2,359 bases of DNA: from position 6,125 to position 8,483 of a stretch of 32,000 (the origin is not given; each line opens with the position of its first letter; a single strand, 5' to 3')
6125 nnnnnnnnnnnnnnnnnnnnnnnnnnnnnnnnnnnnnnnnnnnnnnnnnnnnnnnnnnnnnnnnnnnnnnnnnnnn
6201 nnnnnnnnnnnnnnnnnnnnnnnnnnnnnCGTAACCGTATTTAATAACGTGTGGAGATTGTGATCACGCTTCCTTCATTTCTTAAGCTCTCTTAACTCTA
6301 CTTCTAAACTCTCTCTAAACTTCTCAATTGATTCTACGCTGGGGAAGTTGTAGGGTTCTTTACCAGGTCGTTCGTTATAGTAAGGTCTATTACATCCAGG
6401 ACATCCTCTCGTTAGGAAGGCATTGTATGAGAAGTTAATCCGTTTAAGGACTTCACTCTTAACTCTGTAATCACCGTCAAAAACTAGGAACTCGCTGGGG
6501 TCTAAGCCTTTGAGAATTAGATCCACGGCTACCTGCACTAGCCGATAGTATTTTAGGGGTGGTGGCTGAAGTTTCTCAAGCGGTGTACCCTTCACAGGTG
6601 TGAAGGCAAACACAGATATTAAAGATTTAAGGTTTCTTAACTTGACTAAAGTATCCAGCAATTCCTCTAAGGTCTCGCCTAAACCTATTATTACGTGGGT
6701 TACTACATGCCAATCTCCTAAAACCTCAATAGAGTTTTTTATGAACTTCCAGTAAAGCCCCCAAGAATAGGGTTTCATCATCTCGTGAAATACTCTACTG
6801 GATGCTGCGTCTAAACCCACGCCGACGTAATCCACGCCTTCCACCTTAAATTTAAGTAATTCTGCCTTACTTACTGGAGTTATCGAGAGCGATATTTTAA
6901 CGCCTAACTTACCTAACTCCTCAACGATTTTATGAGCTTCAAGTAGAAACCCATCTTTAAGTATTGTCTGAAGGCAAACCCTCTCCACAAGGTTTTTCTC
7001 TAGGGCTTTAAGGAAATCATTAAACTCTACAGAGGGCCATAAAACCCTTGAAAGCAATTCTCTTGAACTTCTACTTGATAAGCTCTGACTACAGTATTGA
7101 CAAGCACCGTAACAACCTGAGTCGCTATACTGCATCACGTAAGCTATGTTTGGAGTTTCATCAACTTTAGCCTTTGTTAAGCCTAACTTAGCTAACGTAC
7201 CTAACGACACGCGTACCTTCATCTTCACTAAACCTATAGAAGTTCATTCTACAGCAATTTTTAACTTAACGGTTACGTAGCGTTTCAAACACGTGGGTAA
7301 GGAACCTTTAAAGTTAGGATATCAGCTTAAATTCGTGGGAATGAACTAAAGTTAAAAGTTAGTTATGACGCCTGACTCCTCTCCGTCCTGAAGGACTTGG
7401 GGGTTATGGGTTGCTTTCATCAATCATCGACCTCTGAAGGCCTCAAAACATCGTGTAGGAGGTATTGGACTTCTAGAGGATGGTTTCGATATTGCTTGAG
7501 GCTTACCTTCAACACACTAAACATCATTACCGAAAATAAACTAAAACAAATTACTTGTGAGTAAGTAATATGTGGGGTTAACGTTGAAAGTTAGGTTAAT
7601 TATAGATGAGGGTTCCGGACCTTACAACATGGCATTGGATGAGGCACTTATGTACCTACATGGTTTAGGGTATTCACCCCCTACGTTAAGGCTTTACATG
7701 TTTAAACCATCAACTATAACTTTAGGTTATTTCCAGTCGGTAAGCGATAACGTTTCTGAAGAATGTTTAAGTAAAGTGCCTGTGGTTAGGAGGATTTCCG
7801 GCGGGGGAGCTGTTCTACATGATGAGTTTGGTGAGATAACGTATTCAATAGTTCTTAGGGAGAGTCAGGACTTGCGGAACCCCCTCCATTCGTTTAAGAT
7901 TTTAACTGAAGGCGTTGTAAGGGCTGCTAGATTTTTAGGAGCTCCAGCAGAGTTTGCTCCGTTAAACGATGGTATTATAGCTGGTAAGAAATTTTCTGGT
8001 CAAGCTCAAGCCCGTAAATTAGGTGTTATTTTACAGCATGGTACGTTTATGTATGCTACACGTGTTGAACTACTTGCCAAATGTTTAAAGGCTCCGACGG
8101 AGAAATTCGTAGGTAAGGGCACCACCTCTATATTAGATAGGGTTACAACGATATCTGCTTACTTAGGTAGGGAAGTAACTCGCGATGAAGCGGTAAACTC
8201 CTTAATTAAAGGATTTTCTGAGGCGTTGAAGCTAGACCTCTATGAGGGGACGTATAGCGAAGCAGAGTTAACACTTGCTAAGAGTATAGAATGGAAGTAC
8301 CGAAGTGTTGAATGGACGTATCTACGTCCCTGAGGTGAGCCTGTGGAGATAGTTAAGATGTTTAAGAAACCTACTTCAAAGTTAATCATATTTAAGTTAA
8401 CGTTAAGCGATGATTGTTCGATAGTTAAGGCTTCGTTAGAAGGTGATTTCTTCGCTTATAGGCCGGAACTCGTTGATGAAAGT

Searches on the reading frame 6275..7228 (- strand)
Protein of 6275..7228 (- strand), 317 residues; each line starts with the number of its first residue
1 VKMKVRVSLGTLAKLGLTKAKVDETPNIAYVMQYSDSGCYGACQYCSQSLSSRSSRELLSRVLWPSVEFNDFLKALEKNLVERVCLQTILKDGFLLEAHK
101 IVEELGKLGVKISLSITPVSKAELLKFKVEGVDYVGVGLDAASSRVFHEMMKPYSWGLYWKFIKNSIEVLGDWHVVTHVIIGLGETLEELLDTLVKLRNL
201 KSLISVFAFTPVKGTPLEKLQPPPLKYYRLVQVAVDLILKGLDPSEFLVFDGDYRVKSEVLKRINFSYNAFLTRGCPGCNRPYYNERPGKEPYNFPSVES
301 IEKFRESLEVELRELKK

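Call 10: search_protein_families(library=pfam, proteins=[window:6275-7228:-], max_evalue=0.01)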
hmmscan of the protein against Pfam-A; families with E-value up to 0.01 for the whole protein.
window:6275-7228:- (317 aa): 1 family
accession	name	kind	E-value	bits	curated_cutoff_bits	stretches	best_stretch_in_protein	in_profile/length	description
PF04055.27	Radical_SAM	-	2.8e-12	47.5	29.5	1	38-194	6-163/166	Radical SAM superfamily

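Call 62: search_protein_families(library=ncbifam, proteins=[window:6275-7228:-], max_evalue=0.001)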
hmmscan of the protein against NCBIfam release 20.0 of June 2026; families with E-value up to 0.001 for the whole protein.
window:6275-7228:- (317 aa): 9 families
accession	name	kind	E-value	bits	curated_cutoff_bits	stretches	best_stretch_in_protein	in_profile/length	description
NF053743.1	LipS2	equivalog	3.6e-94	315.5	270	1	5-296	1-292/292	LipS2 family lipoyl synthase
TIGR00433.2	bioB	equivalog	7.6e-16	58.2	225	1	26-223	38-235/307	biotin synthase BioB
TIGR04043.1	rSAM_MSMEG_0568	hypoth_equivalog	2.9e-10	39.7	303.7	1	118-239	203-327/354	MSMEG_0568 family radical SAM protein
NF045502.1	variant_rSAM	domain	1.1e-06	27.8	125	1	100-232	210-348/357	radical SAM protein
TIGR03910.1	pyrrolys_PylB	equivalog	2.8e-05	23.2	348.2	1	95-222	117-251/347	methylornithine synthase PylB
TIGR03957.1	rSAM_HmdB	equivalog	3.5e-05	23.2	320.9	1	43-225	54-236/317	5,10-methenyltetrahydromethanopterin hydrogenase cofactor biosynthesis protein HmdB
TIGR01125.1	TIGR01125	equivalog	0.00078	18.6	356.95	0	131-220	243-337/432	30S ribosomal protein S12 methylthiotransferase RimO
TIGR03471.1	HpnJ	equivalog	0.00088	18.3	577.6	0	29-194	196-359/472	hopanoid biosynthesis associated radical SAM protein HpnJ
TIGR04072.2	rSAM_ladder_B12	equivalog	0.00097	17.9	360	0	37-213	187-361/443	lipid biosynthesis B12-binding/radical SAM protein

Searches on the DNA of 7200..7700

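Call 8: search_rna_families(source=window, start=7200, end=7700, threshold=evalue, max_evalue=10, show_alignments=3)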
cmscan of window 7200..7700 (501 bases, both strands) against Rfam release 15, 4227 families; matches with E-value up to 10: 1.
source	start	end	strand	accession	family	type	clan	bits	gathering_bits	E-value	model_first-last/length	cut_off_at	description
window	7311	7394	+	RF01690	Bacillaceae-1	Gene; sRNA;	-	19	35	0.47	1-67/67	no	Bacillaceae-1 RNA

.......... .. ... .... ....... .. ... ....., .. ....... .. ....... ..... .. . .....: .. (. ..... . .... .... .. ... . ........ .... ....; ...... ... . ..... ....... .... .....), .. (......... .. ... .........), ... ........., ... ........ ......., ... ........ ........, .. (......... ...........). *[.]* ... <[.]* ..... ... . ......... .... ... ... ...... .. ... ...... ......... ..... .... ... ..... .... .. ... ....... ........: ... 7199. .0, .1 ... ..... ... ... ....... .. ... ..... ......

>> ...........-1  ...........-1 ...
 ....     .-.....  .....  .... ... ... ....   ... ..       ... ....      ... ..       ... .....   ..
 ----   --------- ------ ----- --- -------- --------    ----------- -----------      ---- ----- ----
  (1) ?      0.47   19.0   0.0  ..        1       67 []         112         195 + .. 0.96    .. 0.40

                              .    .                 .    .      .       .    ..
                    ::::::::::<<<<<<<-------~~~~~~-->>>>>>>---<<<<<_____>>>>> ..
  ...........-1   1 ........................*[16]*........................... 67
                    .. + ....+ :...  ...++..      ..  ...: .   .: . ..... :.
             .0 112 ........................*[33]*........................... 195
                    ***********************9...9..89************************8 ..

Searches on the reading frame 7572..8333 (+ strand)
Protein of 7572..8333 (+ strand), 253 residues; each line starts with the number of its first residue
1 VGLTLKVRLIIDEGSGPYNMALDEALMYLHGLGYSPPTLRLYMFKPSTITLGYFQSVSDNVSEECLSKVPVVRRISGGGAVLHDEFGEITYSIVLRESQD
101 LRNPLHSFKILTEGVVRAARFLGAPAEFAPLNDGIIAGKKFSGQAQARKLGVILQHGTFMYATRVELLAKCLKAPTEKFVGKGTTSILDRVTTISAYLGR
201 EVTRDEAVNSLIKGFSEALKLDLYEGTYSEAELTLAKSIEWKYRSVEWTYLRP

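Call 10: search_protein_families(library=pfam, proteins=[window:7572-8333:+], max_evalue=0.01)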
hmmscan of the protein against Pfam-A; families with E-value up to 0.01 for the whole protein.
window:7572-8333:+ (253 aa): 2 families
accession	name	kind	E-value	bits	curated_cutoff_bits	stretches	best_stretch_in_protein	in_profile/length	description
PF21948.1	LplA-B_cat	-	2.2e-43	149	27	1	18-215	4-199/200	Lipoyl protein ligase A/B catalytic domain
PF03099.24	BPL_LplA_LipB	-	1.5e-08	35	21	1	57-158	14-127/133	Biotin/lipoate A/B protein ligase family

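Call 17: find_encoding_contigs(protein=window:7572-8333:+, flank=10000, max_places=6)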
Protein window:7572-8333:+ (253 aa): 1 contig read that carries it; 1 place shown.
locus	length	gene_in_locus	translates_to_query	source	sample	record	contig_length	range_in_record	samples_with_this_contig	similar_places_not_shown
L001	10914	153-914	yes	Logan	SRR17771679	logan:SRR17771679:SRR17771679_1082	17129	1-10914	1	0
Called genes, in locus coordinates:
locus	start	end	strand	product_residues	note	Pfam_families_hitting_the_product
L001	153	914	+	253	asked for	PF21948:LplA-B_cat, PF03099:BPL_LplA_LipB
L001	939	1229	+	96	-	-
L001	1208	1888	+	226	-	PF00702:Hydrolase, PF08282:Hydrolase_3 (faint), PF12710:HAD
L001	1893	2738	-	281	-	PF04055:Radical_SAM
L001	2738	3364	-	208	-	PF01558:POR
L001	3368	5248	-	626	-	PF01855:POR_N, PF02775:TPP_enzyme_C, PF12838:Fer4_7 (faint), PF14697:Fer4_21 (faint), PF12797:Fer4_2 (faint), PF13237:Fer4_10 (weak), PF00037:Fer4 (weak)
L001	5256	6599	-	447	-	PF02629:CoA_binding, PF13380:CoA_binding_2, PF13607:Succ_CoA_lig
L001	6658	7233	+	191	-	PF00156:Pribosyltran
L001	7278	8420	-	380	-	PF00483:NTP_transferase, PF12804:NTP_transf_3, PF02348:CTP_transf_3 (weak), PF25084:LbH_EIF2B (faint), PF00132:Hexapep (faint), PF25087:GMPPB_C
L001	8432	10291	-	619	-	PF13522:GATase_6, PF13537:GATase_7, PF01380:SIS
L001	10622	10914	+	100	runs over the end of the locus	PF01247:Ribosomal_L35Ae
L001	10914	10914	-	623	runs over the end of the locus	PF04675:DNA_ligase_A_N, PF01068:DNA_ligase_A_M, PF09414:RNA_ligase (faint), PF04679:DNA_ligase_A_C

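Call 18: list_cluster_members(proteins=[window:7572-8333:+, window:28902-30170:+, window:18333-20204:-, window:6275-7228:-, window:30629-31072:+])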
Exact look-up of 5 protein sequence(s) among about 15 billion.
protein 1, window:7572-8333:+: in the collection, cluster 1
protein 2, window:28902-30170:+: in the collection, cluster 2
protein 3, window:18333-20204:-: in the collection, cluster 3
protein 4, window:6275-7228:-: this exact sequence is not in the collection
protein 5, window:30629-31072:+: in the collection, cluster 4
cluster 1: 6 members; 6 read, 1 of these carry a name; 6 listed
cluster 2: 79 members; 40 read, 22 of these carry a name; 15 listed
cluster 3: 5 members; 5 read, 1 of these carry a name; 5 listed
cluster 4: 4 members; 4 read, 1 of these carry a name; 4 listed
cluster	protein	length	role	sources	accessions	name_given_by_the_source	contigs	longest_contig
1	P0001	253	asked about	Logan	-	-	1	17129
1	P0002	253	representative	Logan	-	-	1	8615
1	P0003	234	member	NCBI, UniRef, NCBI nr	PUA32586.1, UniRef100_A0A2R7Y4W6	MAG: hypothetical protein B7O98_06690 [Zestosphaera tikiterensis] | BPL/LPL catalytic domain-containing protein n=1 Tax=Zestosphaera tikiterensis ...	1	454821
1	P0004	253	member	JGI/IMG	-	-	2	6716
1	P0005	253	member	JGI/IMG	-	-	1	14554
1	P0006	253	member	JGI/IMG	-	-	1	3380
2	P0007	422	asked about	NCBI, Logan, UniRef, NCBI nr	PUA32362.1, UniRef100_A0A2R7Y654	MAG: glutamate dehydrogenase [Zestosphaera tikiterensis] | Glutamate dehydrogenase n=1 Tax=Zestosphaera tikiterensis TaxID=1973259 ...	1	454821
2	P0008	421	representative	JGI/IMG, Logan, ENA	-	-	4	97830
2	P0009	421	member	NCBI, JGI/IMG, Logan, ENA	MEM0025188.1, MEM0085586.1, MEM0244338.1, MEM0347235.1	MAG: Glu/Leu/Phe/Val dehydrogenase [Zestosphaera sp.]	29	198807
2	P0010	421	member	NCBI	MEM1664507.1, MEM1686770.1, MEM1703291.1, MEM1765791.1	MAG: Glu/Leu/Phe/Val dehydrogenase [Zestosphaera sp.]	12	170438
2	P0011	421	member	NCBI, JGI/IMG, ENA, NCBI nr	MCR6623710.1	MAG: Glu/Leu/Phe/Val dehydrogenase [archaeon YNP-LCB-024-027] | glutamate dehydrogenase/leucine dehydrogenase | Glu/Leu/Phe/Val dehydrogenase [Candidatus Culexarchaeum yellowstonense]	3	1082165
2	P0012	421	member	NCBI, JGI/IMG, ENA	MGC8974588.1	MAG: Glu/Leu/Phe/Val family dehydrogenase [Thermoprotei archaeon]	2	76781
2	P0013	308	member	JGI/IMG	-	glutamate dehydrogenase/leucine dehydrogenase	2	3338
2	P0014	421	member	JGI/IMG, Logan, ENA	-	glutamate dehydrogenase/leucine dehydrogenase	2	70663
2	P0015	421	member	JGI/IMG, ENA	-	glutamate dehydrogenase/leucine dehydrogenase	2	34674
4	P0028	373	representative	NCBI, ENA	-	-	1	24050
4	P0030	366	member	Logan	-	-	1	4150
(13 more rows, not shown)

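Call 20: find_encoding_contigs(protein=P0028, flank=3000, max_places=4)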
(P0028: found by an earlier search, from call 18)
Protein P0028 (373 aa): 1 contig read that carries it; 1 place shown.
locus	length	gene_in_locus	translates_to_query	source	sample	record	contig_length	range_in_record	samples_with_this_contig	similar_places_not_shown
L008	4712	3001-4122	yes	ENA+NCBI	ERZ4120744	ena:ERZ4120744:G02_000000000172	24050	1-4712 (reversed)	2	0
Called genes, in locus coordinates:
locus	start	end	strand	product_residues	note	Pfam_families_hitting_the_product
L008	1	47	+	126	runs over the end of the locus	-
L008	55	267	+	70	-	-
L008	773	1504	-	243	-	-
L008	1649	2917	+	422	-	PF02812:ELFV_dehydrog_N, PF00208:ELFV_dehydrog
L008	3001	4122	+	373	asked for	PF02073:Peptidase_M29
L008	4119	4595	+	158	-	PF00885:DMRL_synthase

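Call 36: find_encoding_contigs(protein=P0005, flank=3000, max_places=4)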
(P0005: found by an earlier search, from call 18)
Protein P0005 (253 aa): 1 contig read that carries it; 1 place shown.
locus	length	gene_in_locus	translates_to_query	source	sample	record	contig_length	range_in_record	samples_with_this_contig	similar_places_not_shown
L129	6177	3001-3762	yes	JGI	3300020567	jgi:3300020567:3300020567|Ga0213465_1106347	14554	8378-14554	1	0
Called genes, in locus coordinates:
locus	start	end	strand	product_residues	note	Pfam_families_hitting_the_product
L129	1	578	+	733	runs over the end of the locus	-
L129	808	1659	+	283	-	-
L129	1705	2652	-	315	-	PF04055:Radical_SAM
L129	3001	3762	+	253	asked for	PF21948:LplA-B_cat, PF03099:BPL_LplA_LipB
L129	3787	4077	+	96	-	-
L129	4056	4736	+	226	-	PF00702:Hydrolase, PF08282:Hydrolase_3 (faint), PF12710:HAD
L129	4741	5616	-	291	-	PF04055:Radical_SAM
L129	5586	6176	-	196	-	?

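Call 37: find_encoding_contigs(protein=P0004, flank=3000, max_places=4)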
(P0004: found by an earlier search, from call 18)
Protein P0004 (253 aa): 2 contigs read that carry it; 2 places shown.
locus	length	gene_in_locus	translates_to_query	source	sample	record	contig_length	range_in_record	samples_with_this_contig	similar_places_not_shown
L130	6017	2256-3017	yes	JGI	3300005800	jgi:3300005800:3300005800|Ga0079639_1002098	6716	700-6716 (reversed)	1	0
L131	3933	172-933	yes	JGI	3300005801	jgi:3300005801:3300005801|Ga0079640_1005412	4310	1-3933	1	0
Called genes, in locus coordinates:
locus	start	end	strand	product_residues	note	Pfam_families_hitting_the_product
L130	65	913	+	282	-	-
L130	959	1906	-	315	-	PF04055:Radical_SAM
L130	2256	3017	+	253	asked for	PF21948:LplA-B_cat, PF03099:BPL_LplA_LipB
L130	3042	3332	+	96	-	-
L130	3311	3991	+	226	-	PF00702:Hydrolase, PF08282:Hydrolase_3 (faint), PF12710:HAD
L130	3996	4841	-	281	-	PF04055:Radical_SAM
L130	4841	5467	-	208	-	PF01558:POR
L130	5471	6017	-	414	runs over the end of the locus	?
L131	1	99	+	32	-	?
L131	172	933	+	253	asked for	PF21948:LplA-B_cat, PF03099:BPL_LplA_LipB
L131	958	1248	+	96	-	-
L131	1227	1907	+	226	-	PF00702:Hydrolase, PF08282:Hydrolase_3 (faint), PF12710:HAD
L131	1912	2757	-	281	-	PF04055:Radical_SAM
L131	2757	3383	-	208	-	PF01558:POR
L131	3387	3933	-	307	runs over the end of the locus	?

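Call 38: find_encoding_contigs(protein=P0002, flank=3000, max_places=4)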
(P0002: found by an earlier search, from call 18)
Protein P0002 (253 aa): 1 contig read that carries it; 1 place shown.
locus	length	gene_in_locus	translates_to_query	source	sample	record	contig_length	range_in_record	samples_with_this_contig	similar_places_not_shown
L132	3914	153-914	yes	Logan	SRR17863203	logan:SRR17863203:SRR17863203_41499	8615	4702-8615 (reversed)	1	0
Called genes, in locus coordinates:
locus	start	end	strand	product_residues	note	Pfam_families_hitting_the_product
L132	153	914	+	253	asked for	PF21948:LplA-B_cat, PF03099:BPL_LplA_LipB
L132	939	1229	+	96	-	-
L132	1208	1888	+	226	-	PF00702:Hydrolase, PF08282:Hydrolase_3 (faint), PF12710:HAD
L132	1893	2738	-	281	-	PF04055:Radical_SAM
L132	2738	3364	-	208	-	PF01558:POR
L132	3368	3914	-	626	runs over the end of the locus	PF01855:POR_N, PF02775:TPP_enzyme_C, PF12838:Fer4_7 (faint), PF14697:Fer4_21 (faint), PF12797:Fer4_2 (faint), PF13237:Fer4_10 (weak), PF00037:Fer4 (weak)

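Call 40: find_homologous_proteins(query=window:7572-8333:+, max_evalue=1e-30)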
Query window:7572-8333:+ (253 aa): 542 proteins with E <= 1e-30 among 4324 candidates; the best 120 are listed.
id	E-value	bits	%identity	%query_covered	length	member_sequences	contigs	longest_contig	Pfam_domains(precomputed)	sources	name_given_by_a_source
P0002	1.2e-161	554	100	100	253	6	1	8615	PF03099.25,PF21948.2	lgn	-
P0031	1.5e-131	455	87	92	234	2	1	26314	PF03099.25,PF21948.2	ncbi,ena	-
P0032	2.1e-95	337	62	98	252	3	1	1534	PF03099.25,PF21948.2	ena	-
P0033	3.7e-95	336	60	98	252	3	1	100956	PF03099.25,PF21948.2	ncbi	-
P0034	6.5e-95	335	62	98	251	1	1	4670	PF03099.25,PF21948.2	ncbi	-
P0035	3.9e-94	333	61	98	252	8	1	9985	PF03099.25,PF21948.2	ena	-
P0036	1.3e-91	325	59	98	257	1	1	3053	PF03099.25,PF21948.2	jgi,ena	-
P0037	3.3e-89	317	58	99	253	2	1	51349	PF03099.25,PF21948.2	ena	-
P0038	8.7e-89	315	60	98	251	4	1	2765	PF03099.25,PF21948.2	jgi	-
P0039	1.0e-88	315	60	98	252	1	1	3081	PF03099.25,PF21948.2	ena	-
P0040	1.3e-88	315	59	98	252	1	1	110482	PF03099.25,PF21948.2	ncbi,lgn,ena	-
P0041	2.7e-88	314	58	99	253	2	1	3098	PF03099.25,PF21948.2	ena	-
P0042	3.2e-87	310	58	99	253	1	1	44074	PF03099.25,PF21948.2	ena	-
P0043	2.3e-86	307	57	98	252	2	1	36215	PF03099.25,PF21948.2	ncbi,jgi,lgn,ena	-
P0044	4.4e-85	303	58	98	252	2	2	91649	PF03099.25,PF21948.2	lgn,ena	-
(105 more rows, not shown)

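Call 41: find_encoding_contigs(protein=P0031, flank=3000, max_places=3)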
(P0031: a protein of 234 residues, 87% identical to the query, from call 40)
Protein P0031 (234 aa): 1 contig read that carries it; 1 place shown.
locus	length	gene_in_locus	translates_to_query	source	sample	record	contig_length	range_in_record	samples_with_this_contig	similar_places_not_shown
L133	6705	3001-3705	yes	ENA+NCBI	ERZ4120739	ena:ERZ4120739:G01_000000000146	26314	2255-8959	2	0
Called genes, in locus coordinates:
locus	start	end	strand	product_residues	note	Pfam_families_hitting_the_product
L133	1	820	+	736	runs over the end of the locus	-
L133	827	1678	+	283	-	-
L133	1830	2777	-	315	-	PF04055:Radical_SAM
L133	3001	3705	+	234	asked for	PF21948:LplA-B_cat, PF03099:BPL_LplA_LipB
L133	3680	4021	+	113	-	-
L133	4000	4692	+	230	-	PF00702:Hydrolase, PF12710:HAD, PF13419:HAD_2 (faint)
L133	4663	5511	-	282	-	-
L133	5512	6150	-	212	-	PF01558:POR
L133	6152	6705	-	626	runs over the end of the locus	PF01855:POR_N, PF02775:TPP_enzyme_C, PF12797:Fer4_2 (faint), PF12838:Fer4_7 (faint), PF13187:Fer4_9 (faint), PF13237:Fer4_10 (weak), PF14697:Fer4_21 (weak), PF00037:Fer4 (weak)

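Call 42: find_encoding_contigs(protein=P0033, flank=3000, max_places=2)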
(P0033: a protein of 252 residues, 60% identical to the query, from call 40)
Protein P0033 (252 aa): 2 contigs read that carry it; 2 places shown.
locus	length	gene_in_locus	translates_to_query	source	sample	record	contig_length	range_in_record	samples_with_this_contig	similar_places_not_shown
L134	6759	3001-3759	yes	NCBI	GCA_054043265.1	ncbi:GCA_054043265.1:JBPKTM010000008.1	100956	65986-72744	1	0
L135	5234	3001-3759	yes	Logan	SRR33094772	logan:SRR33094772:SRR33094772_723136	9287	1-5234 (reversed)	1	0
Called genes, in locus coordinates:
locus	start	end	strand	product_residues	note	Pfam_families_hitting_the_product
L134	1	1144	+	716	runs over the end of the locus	-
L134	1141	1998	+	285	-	-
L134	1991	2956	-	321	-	PF04055:Radical_SAM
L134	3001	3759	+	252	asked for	PF21948:LplA-B_cat, PF03099:BPL_LplA_LipB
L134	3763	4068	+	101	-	-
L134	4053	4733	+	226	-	PF00702:Hydrolase, PF12710:HAD, PF13419:HAD_2 (weak)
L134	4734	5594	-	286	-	PF04055:Radical_SAM (weak)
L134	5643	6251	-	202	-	PF01558:POR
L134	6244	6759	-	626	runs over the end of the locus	PF01855:POR_N, PF02775:TPP_enzyme_C, PF12838:Fer4_7 (faint), PF12797:Fer4_2 (faint), PF12837:Fer4_6 (faint), PF13237:Fer4_10 (faint), PF00037:Fer4 (weak)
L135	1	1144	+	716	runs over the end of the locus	-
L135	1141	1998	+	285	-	-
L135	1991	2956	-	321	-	PF04055:Radical_SAM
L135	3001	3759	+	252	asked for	PF21948:LplA-B_cat, PF03099:BPL_LplA_LipB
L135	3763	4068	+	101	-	-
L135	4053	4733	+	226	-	PF00702:Hydrolase, PF12710:HAD, PF13419:HAD_2 (weak)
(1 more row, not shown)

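Call 62: search_protein_families(library=ncbifam, proteins=[window:7584-8333:+], max_evalue=0.001)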
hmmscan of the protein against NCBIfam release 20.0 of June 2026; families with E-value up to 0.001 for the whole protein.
window:7584-8333:+ (249 aa): 4 families
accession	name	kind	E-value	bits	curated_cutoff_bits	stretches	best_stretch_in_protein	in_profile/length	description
NF053750.1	LplA_large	exception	2.6e-65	220.2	480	1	15-248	13-248/248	lipoate-protein ligase large subunit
TIGR00545.2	lipoyltrans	equivalog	7.9e-41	140.1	280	1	13-246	12-240/328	lipoate--protein ligase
NF053751.1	LplAB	exception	1.8e-33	116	550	1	14-246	112-345/348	lipoate-protein ligase LplAB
NF053790.1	LplA_LipA_fuse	exception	1.9e-23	82.9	800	1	43-246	42-235/606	bifunctional lipoate--protein ligase/lipoyl synthase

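Call 78: find_encoding_contigs(protein=P0030, flank=3000, max_places=4)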
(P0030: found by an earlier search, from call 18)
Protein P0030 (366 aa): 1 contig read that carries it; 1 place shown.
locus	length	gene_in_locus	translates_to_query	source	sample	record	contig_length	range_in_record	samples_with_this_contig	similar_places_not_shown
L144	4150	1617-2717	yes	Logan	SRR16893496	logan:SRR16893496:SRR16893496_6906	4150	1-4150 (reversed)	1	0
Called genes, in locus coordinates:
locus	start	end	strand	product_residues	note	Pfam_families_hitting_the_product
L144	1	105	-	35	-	?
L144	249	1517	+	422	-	PF02812:ELFV_dehydrog_N, PF00208:ELFV_dehydrog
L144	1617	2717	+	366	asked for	PF02073:Peptidase_M29, PF26233:NicX (faint)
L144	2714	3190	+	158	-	PF00885:DMRL_synthase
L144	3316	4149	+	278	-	?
